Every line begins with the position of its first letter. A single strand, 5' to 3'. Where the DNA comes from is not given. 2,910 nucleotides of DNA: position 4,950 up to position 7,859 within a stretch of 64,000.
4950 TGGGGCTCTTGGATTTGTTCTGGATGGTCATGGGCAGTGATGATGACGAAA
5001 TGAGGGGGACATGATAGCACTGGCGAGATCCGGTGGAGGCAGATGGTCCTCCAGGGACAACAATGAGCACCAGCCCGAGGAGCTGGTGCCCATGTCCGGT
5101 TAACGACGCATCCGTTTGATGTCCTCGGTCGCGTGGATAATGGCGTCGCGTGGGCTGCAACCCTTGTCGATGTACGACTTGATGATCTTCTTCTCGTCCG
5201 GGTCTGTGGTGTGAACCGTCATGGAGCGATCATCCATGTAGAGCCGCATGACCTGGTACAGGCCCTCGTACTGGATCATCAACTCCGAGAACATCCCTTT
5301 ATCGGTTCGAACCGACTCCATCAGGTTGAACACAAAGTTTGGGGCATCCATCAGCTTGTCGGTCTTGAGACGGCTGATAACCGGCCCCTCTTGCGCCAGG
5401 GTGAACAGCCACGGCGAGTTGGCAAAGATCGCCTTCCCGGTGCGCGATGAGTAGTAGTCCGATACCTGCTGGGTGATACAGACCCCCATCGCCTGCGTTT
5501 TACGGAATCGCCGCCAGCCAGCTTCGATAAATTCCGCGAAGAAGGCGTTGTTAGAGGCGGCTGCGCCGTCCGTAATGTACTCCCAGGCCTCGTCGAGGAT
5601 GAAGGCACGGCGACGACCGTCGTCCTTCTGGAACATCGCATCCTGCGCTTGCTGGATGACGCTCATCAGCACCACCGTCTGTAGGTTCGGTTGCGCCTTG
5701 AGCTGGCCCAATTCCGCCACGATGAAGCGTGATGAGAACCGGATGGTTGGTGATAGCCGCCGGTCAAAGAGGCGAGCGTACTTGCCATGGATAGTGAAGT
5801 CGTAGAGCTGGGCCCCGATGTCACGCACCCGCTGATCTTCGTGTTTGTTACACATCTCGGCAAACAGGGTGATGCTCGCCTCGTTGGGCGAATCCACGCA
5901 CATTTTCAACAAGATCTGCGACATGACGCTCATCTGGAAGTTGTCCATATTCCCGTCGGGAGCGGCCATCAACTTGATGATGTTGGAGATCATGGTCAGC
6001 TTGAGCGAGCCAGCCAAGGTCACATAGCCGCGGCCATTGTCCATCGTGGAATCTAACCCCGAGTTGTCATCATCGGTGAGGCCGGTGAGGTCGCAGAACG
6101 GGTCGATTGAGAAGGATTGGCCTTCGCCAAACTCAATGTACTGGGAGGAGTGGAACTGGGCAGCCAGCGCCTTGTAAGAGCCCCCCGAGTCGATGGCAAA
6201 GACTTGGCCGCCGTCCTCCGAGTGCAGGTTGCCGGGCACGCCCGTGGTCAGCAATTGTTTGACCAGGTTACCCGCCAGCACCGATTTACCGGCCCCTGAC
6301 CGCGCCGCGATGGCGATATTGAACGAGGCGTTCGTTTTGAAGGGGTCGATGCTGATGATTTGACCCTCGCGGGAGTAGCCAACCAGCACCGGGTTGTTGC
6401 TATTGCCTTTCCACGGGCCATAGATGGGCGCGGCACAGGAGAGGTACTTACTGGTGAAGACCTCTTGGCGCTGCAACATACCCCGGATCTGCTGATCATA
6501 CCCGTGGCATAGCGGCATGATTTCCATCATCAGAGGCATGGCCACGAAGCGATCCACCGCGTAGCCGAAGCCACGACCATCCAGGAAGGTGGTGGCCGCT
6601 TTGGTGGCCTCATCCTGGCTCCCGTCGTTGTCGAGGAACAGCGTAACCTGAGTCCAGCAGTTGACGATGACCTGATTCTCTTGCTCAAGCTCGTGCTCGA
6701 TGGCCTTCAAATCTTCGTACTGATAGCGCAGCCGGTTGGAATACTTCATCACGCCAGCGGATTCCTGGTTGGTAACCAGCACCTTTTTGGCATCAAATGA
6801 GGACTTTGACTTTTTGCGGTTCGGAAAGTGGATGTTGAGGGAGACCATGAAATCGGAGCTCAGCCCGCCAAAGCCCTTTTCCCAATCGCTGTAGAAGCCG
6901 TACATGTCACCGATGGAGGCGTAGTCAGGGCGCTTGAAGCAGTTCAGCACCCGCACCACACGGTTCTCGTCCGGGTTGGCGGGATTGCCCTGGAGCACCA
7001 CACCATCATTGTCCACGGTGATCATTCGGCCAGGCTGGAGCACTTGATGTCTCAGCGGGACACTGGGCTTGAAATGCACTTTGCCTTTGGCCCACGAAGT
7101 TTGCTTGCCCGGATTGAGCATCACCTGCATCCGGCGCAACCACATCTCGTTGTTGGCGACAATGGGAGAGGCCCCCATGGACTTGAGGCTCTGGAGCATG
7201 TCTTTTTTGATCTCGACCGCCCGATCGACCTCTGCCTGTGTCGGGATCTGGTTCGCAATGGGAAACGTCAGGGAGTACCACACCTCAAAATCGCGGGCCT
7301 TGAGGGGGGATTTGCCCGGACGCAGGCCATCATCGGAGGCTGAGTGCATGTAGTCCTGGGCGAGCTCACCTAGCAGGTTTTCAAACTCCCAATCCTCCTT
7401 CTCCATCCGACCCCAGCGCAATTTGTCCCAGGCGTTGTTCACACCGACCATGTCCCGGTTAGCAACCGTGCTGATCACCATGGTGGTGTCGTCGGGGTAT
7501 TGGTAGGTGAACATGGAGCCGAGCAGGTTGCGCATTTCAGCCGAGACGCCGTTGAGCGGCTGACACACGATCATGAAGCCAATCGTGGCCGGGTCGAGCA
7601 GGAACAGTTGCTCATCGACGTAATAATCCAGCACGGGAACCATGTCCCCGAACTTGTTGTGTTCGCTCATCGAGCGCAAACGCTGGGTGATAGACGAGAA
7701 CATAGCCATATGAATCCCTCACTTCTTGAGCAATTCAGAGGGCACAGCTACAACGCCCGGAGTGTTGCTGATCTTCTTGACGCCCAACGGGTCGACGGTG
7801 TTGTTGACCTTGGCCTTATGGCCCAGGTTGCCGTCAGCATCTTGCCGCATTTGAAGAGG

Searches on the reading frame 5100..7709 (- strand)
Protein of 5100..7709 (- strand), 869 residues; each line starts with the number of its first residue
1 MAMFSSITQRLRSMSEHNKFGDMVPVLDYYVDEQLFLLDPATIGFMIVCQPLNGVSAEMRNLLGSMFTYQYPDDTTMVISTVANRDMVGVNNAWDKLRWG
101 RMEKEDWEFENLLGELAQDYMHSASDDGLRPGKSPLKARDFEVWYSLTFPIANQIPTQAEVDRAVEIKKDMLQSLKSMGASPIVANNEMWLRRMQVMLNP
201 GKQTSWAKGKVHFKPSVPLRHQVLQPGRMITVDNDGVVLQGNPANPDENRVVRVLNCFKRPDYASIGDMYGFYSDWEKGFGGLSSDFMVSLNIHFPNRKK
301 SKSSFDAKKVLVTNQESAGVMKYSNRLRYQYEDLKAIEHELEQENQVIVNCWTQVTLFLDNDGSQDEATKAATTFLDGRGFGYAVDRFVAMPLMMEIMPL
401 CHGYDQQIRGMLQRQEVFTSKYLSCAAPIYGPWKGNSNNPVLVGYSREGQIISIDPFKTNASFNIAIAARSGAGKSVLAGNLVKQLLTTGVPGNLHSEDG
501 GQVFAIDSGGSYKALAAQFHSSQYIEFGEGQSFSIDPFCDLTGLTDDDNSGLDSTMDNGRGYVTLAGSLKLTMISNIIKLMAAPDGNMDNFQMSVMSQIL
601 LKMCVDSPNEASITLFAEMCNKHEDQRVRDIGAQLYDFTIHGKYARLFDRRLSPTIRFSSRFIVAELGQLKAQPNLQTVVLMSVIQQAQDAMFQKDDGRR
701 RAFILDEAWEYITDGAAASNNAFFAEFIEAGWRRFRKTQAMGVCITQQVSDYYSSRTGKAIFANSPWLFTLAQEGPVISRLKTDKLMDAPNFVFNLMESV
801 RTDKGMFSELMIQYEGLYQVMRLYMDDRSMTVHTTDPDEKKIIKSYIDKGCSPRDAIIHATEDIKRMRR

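Call 7: search_protein_families(library=pfam, proteins=[window:5100-7709:-], max_evalue=0.001)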
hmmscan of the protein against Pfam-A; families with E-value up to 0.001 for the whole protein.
window:5100-7709:- (869 aa): 2 families
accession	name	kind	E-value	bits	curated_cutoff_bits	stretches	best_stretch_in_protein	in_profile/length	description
PF11130.14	TraC_F_IV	-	3.9e-42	145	28.1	1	21-401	2-374/375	TraC protein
PF19044.6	P-loop_TraG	-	3.6e-16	59.3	25.8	1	640-861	193-410/413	TraG P-loop domain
